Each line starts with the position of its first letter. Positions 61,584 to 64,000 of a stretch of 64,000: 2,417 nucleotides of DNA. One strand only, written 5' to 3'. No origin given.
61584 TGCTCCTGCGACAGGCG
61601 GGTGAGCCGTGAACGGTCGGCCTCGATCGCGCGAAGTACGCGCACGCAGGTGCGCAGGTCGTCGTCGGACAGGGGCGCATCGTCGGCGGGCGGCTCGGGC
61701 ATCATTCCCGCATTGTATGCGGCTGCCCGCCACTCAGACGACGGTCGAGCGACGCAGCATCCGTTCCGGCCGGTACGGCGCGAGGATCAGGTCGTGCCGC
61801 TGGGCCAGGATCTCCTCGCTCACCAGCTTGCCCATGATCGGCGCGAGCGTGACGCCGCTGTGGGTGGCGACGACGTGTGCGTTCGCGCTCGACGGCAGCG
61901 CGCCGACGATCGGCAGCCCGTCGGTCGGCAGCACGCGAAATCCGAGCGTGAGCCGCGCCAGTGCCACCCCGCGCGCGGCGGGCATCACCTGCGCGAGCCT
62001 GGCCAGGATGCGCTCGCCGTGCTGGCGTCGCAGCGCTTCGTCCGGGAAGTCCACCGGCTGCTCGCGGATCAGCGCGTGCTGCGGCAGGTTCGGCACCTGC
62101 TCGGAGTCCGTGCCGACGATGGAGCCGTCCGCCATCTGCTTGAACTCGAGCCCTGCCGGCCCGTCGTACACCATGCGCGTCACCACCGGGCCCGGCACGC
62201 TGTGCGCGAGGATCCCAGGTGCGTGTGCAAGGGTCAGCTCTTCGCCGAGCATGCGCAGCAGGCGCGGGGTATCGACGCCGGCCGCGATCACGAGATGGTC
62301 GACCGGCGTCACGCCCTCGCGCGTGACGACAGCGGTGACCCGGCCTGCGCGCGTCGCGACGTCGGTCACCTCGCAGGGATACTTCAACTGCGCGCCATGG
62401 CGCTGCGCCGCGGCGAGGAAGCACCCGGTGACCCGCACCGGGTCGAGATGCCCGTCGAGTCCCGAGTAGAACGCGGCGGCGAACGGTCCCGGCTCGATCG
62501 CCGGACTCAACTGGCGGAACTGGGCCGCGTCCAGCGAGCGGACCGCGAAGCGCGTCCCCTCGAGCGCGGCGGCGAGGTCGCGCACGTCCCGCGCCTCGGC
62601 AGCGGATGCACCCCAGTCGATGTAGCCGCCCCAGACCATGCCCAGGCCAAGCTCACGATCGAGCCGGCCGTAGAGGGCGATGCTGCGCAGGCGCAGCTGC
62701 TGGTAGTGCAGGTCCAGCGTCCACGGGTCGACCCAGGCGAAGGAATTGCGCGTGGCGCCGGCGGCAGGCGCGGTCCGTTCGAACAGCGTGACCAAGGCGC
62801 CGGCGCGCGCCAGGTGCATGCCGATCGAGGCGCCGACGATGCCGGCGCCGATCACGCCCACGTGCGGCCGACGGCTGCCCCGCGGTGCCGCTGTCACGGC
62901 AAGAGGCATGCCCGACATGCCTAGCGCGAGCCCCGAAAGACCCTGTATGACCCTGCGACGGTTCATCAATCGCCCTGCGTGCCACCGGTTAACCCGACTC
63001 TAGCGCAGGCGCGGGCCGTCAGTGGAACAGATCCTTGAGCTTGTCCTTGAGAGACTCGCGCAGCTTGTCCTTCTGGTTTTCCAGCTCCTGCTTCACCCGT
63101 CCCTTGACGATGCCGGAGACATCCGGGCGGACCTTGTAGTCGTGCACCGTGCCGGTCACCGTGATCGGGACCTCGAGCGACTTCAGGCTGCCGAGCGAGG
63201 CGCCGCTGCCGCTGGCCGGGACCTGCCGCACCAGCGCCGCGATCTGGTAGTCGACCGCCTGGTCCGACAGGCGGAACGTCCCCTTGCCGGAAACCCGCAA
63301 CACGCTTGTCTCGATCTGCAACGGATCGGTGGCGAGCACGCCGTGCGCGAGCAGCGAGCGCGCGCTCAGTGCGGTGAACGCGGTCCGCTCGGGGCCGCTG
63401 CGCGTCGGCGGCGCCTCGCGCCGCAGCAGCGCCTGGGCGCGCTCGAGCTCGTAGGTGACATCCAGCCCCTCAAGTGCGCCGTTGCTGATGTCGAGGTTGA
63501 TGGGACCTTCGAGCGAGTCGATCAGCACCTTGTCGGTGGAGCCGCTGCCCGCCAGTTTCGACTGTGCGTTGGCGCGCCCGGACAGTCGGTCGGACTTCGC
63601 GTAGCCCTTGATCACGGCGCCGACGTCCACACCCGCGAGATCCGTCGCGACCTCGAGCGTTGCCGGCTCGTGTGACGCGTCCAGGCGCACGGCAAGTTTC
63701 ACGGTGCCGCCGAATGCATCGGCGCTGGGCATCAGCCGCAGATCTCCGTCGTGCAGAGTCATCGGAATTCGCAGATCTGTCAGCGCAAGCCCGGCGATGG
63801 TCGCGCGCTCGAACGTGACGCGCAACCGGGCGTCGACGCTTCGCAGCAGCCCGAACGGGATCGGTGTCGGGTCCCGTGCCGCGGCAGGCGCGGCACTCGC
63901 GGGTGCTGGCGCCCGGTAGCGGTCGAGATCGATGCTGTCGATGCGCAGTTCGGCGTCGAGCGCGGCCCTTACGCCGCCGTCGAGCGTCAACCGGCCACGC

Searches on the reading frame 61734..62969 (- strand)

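Call 55: search_protein_families(library=pfam, proteins=[window:61734-62969:-], max_evalue=0.0001)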
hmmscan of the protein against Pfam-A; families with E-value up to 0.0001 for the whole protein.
window:61734-62969:- (411 aa): 3 families
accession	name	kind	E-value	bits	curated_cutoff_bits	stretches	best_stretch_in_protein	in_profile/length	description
PF01266.30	DAO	-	3e-48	165.6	27.9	1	37-385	2-352/353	FAD dependent oxidoreductase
PF13738.12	Pyr_redox_3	-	1.3e-05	25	30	0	36-86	166-216/305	Pyridine nucleotide-disulphide oxidoreductase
PF07992.20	Pyr_redox_2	-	1.5e-05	25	26.1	0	35-66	142-174/291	Pyridine nucleotide-disulphide oxidoreductase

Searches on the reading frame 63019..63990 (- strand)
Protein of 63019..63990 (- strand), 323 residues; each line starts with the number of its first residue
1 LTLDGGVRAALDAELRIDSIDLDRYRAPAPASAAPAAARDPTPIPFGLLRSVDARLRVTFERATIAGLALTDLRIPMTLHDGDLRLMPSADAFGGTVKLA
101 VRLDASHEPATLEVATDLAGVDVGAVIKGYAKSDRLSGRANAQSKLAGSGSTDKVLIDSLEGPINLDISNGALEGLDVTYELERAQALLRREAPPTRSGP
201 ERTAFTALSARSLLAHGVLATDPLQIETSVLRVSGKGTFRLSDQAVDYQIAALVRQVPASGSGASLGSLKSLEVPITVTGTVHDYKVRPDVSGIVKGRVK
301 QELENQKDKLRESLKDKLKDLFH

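Call 55: search_protein_families(library=pfam, proteins=[window:63019-63990:-], max_evalue=0.0001)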
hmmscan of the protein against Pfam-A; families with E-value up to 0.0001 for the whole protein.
window:63019-63990:- (323 aa): 1 family
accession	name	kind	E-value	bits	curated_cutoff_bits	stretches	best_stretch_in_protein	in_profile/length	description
PF05170.20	AsmA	-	4.5e-20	72.4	29.8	1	44-222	431-605/607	AsmA family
